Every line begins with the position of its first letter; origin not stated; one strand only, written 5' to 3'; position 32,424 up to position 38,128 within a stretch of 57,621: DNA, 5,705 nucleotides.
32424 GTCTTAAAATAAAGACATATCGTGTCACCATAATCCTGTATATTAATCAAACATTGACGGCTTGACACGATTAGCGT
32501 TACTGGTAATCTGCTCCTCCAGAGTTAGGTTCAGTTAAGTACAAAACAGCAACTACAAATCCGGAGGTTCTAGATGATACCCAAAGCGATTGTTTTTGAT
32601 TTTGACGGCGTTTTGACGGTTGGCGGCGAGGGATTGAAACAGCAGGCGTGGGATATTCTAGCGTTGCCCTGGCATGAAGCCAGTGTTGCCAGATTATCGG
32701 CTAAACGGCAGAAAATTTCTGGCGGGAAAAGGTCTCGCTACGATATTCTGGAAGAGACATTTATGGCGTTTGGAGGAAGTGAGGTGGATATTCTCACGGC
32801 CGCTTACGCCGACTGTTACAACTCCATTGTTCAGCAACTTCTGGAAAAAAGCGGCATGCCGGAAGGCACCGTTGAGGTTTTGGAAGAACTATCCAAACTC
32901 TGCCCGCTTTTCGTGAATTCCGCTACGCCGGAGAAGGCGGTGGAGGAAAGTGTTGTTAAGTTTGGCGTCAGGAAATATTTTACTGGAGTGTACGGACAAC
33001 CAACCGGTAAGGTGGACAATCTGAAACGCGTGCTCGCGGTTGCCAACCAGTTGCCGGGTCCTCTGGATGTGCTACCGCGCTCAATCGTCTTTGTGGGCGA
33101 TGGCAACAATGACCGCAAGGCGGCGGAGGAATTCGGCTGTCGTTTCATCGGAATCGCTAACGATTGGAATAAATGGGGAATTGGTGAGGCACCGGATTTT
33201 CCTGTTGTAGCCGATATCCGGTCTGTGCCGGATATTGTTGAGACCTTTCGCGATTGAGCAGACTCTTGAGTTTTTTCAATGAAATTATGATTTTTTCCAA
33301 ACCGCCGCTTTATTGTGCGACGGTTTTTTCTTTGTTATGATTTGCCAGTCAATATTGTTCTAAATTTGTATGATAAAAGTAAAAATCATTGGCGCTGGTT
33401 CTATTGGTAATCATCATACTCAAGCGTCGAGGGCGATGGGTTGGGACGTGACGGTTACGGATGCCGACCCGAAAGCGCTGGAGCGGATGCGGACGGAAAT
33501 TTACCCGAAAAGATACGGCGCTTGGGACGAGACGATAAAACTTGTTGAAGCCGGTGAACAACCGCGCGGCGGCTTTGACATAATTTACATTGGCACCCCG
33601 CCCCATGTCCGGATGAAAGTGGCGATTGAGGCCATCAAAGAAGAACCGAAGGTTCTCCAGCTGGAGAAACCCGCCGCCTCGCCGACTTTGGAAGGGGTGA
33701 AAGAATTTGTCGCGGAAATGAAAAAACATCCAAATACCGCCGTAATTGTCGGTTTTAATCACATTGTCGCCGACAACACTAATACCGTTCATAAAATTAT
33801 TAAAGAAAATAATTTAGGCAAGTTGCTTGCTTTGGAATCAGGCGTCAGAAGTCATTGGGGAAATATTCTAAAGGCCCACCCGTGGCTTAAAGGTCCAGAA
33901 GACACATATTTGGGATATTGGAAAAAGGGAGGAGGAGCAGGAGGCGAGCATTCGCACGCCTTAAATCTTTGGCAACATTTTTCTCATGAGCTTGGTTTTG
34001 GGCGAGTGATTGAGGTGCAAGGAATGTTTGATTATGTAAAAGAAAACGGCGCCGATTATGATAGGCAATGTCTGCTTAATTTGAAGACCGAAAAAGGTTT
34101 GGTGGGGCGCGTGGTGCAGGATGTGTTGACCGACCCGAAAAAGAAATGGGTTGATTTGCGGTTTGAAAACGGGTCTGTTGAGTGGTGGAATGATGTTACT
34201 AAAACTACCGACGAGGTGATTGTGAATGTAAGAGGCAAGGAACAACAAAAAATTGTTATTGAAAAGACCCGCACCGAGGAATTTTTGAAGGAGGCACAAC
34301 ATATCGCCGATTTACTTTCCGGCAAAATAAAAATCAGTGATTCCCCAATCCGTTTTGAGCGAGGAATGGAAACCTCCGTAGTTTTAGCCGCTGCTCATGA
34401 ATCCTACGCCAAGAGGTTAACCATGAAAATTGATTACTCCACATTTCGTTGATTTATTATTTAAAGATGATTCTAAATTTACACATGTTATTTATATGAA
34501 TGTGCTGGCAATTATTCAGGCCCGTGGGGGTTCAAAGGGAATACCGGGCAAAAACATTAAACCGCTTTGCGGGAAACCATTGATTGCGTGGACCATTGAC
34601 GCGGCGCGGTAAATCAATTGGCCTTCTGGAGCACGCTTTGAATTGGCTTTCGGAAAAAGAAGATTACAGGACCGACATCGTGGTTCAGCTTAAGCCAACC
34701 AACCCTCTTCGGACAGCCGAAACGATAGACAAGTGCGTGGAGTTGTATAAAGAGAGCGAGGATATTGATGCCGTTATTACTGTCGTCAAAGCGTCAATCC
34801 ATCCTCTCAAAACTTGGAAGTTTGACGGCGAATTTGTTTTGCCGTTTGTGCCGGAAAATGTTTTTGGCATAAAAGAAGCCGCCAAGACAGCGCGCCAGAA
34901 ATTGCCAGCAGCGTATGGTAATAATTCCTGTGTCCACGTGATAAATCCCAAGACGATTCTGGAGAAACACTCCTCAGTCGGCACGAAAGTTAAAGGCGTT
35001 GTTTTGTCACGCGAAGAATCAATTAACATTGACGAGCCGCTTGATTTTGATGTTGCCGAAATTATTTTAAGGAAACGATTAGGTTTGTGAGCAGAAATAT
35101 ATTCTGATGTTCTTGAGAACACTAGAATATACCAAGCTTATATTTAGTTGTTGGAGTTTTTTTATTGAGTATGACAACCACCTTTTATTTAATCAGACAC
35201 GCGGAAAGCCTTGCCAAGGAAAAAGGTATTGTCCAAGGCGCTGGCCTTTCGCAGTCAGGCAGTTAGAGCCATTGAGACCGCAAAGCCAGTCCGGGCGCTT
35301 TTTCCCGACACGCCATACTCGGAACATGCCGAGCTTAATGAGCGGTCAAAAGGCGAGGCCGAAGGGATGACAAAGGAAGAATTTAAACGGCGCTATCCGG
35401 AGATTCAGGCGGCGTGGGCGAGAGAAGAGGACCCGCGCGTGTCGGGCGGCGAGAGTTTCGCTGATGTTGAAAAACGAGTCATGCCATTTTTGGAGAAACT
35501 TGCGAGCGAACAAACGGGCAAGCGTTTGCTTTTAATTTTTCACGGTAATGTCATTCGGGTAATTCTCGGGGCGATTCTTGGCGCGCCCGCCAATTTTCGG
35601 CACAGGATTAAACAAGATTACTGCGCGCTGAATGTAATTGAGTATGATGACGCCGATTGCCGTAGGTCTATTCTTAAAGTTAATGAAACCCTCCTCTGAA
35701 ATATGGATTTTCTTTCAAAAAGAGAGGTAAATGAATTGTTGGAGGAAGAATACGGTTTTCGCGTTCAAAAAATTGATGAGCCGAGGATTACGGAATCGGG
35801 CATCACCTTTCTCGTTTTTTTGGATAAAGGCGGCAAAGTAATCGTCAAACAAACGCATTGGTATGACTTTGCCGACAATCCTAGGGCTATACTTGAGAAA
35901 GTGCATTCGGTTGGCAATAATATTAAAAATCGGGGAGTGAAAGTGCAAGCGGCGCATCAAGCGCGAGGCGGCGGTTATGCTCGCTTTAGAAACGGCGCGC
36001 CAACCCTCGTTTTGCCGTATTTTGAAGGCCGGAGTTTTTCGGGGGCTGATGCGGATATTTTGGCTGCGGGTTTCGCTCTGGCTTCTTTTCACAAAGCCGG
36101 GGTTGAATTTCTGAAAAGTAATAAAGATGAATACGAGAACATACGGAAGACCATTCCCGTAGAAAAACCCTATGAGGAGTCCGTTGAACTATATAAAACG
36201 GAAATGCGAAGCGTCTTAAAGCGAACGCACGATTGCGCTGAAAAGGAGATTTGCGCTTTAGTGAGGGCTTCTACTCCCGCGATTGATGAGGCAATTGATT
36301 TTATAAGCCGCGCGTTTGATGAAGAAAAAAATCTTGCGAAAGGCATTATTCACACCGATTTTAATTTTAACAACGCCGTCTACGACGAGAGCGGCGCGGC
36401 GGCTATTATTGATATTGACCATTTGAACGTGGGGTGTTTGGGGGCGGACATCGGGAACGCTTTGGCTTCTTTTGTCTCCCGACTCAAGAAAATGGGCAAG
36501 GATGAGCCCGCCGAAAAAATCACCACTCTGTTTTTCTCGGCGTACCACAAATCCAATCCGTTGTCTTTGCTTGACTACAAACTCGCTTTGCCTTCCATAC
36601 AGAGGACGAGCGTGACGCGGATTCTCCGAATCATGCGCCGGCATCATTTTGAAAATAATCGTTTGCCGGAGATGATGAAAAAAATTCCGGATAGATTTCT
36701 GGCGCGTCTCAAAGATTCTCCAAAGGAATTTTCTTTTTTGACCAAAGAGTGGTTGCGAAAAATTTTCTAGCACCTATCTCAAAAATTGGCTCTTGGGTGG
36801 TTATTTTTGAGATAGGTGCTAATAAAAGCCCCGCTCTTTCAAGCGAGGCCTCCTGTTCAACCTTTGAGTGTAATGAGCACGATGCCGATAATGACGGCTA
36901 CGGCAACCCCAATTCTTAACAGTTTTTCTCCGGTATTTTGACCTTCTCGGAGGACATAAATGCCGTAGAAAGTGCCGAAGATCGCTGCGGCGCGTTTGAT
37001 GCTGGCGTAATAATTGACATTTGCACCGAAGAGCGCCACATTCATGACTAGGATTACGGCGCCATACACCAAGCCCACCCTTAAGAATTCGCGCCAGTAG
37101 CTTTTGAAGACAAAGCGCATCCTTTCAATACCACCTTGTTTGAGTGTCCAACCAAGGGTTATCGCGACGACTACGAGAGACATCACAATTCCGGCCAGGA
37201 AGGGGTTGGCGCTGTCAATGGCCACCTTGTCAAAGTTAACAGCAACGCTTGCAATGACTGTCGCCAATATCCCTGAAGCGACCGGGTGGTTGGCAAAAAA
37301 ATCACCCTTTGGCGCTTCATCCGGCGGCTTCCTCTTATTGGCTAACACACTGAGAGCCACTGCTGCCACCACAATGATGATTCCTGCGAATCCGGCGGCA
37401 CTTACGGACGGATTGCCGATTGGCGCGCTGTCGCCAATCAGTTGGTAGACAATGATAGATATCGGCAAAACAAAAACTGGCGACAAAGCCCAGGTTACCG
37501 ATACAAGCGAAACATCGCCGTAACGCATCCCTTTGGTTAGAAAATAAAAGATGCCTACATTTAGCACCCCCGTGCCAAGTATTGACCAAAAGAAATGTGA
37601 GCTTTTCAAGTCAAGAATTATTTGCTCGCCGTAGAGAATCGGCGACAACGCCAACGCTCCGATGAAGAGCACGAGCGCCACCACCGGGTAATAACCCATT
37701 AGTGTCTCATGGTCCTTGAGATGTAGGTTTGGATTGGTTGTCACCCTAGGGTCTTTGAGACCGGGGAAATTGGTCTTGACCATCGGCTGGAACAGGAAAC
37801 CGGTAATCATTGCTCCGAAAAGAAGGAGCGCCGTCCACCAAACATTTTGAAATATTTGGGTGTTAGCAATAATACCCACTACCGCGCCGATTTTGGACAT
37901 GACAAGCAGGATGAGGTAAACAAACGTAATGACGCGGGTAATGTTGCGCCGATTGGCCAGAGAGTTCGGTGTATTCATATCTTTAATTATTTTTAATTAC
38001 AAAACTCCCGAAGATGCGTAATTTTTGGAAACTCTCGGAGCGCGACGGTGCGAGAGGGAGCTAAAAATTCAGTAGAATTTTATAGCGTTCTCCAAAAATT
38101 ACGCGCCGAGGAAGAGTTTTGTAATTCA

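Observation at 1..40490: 40-kb surface-glycan island with the parts list of an O-linked protein glycosylation / decorated-polymer pathway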

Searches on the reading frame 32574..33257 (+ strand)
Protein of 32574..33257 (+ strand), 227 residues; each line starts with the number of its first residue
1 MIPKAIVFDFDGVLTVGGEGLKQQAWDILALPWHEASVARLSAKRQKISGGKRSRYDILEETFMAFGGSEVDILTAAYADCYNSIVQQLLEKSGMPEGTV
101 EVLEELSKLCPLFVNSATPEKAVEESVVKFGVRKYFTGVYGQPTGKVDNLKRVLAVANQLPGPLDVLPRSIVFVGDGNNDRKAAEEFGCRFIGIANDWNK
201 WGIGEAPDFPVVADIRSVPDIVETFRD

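Call 5: search_protein_families(library=pfam, proteins=[window:32574-33257:+])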
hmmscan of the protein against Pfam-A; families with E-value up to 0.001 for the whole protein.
window:32574-33257:+ (227 aa): 3 families
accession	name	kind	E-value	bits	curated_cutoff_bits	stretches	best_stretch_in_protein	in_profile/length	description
PF13419.12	HAD_2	-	4.1e-12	47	23.8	1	6-194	1-178/178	Haloacid dehalogenase-like hydrolase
PF00702.32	Hydrolase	-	3.4e-11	44.3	26.4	1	4-188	2-191/191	haloacid dehalogenase-like hydrolase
PF12710.13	HAD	-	9e-06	26.7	27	1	6-185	1-189/189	haloacid dehalogenase-like hydrolase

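Call 77: search_protein_families(library=ncbifam, proteins=[window:32574-33257:+], max_evalue=0.001)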
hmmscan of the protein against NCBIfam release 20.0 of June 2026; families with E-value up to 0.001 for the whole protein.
window:32574-33257:+ (227 aa): 6 families
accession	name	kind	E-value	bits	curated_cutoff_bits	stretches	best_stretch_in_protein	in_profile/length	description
NF009695.0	PRK13222.1-2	equivalog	2.1e-07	30.7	225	1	72-200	75-199/226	phosphoglycolate phosphatase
NF009697.0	PRK13222.1-4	equivalog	1.2e-06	28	327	1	4-199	8-198/232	phosphoglycolate phosphatase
NF009694.0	PRK13222.1-1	equivalog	1.5e-05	24.4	415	1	112-199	132-215/252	phosphoglycolate phosphatase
TIGR01449.2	PGP_bact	equivalog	3.5e-05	23.4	180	1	6-199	1-189/213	phosphoglycolate phosphatase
TIGR01662.1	HAD-SF-IIIA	subfamily_domain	6.2e-05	23.1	44.6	0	4-30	1-27/141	HAD-IIIA family hydrolase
TIGR01990.1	bPGM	equivalog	0.00047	20.2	189.4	1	4-138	2-132/187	beta-phosphoglucomutase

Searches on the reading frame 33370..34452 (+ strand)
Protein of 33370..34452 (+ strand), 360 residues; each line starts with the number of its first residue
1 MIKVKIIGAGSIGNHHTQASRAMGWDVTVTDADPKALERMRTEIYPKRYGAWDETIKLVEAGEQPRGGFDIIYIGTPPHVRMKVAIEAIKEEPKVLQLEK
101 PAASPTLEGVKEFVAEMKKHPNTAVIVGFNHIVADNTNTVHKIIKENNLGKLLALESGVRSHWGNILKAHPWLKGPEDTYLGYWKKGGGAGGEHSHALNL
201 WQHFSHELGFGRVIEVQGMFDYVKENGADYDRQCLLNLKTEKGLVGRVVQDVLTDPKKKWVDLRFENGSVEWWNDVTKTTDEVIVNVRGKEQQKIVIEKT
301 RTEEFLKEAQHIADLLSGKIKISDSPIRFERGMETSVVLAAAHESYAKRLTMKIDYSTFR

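Call 6: search_protein_families(library=pfam, proteins=[window:33370-34452:+])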
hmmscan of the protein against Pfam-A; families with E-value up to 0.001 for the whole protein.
window:33370-34452:+ (360 aa): 3 families
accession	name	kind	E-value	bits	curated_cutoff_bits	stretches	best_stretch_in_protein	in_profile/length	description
PF01408.29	GFO_IDH_MocA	-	3.6e-09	37.8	24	1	2-129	1-120/120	Oxidoreductase family, NAD-binding Rossmann fold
PF22725.1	GFO_IDH_MocA_C3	-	3.3e-05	24.3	27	1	139-270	3-123/124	GFO/IDH/MocA C-terminal domain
PF02737.24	3HCDH_N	-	0.0001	22.7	22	1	3-45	1-43/180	3-hydroxyacyl-CoA dehydrogenase, NAD binding domain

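Call 77: search_protein_families(library=ncbifam, proteins=[window:33370-34452:+], max_evalue=0.001)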
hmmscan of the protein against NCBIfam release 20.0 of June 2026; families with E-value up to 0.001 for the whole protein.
window:33370-34452:+ (360 aa): 6 families
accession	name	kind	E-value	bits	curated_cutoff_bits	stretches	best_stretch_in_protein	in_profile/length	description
NF040723.1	UDP-GlcNAcDh_Arch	equivalog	1.7e-09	37.6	450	1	2-156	1-145/302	UDP-N-acetylglucosamine 3-dehydrogenase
TIGR04380.1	myo_inos_iolG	equivalog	3.6e-08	32.7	355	1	1-156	1-149/330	inositol 2-dehydrogenase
NF052479.1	LevoglcsnDh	equivalog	6.7e-07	28.3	650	1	2-161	4-163/386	levoglucosan dehydrogenase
NF052679.1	InsChiInosDhIolG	equivalog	0.0002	20.5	540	1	2-160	3-156/343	bifunctional inositol 2-dehydrogenase/D-chiro-inositol 1-dehydrogenase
NF000942.0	PRK00094.1-4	subfamily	0.00021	20.6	257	0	3-131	4-140/334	NAD(P)H-dependent glycerol-3-phosphate dehydrogenase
NF004783.0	PRK06129.1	equivalog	0.0009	18.7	347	0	2-44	3-45/315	3-hydroxyacyl-CoA dehydrogenase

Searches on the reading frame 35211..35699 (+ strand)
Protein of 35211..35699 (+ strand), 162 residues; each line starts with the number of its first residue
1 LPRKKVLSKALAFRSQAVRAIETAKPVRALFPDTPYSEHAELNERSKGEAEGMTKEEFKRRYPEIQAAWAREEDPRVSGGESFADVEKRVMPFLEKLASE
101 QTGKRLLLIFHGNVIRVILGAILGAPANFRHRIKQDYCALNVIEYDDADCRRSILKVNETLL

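Call 6: search_protein_families(library=pfam, proteins=[window:35211-35699:+])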
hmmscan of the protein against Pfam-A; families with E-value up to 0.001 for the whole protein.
window:35211-35699:+ (162 aa): 1 family
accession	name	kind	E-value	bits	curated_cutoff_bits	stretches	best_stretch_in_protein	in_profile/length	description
PF00300.27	His_Phos_1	-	1.1e-32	113.8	21.7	1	13-151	49-187/194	Histidine phosphatase superfamily (branch 1)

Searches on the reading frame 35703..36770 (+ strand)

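Call 6: search_protein_families(library=pfam, proteins=[window:35703-36770:+])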
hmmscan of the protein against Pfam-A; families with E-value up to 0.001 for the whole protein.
window:35703-36770:+ (355 aa): 2 families
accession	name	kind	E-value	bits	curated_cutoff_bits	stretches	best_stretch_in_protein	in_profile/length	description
PF01636.29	APH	-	1.1e-08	35.5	23.2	1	44-259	21-215/239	Phosphotransferase enzyme family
PF02958.26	EcKL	-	0.00072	19.4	22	0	125-257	123-264/294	Ecdysteroid kinase-like family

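Call 49: search_protein_families(library=ncbifam, proteins=[window:35703-36770:+], max_evalue=0.001)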
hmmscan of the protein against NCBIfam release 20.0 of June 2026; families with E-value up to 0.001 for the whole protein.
window:35703-36770:+ (355 aa): 3 families
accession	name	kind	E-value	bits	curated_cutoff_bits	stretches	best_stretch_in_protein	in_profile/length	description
NF003558.0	PRK05231.1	equivalog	5e-13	48.7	271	1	172-339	144-309/322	homoserine kinase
TIGR02906.1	spore_CotS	subfamily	2.5e-11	43.1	172.7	1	71-294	41-263/314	CotS family spore coat protein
TIGR00938.1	thrB_alt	equivalog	1.6e-08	34.2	255.9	1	186-336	162-305/307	homoserine kinase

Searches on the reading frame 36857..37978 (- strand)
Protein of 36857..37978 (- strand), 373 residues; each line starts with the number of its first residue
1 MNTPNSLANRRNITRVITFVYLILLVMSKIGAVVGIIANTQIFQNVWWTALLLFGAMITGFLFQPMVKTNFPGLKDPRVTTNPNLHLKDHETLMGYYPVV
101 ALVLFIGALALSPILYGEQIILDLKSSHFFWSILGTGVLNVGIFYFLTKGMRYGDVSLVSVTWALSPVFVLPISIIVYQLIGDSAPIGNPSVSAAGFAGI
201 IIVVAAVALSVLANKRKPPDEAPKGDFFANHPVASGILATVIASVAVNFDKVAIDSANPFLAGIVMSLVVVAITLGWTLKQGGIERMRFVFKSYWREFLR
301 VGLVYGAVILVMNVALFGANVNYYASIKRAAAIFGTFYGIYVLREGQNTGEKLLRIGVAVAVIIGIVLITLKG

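Call 6: search_protein_families(library=pfam, proteins=[window:36857-37978:-])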
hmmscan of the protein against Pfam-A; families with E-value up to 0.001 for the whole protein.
window:36857-37978:- (373 aa): 1 family
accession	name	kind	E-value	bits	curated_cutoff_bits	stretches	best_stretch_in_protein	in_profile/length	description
PF00892.27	EamA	-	1.3e-07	32.4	28.2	1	98-179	32-112/135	EamA-like transporter family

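Call 49: search_protein_families(library=ncbifam, proteins=[window:36857-37978:-], max_evalue=0.001)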
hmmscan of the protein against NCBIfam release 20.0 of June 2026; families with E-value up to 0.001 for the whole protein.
window:36857-37978:- (373 aa): 0 families
